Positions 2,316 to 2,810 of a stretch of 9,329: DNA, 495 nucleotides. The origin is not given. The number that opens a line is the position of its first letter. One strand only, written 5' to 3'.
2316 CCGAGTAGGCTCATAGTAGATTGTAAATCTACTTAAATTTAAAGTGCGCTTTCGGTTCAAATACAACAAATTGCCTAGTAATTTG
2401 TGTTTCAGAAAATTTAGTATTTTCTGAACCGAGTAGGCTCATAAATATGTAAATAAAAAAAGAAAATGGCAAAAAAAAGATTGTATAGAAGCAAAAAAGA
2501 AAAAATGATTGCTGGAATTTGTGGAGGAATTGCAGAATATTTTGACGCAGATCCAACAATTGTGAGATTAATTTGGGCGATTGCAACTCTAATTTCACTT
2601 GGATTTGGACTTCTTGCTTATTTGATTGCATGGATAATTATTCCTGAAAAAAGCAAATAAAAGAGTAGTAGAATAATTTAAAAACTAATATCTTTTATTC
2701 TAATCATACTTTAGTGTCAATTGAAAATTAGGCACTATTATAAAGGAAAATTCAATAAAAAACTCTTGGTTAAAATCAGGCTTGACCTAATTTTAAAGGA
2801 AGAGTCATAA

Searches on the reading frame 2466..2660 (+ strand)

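Call 3: search_protein_families(library=pfam, proteins=[window:2466-2660:+], max_evalue=0.01)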
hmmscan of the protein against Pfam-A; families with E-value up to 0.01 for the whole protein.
window:2466-2660:+ (64 aa): 1 family
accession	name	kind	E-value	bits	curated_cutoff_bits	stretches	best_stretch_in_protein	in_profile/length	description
PF04024.17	PspC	-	2.2e-27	95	25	1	4-62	1-58/58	PspC domain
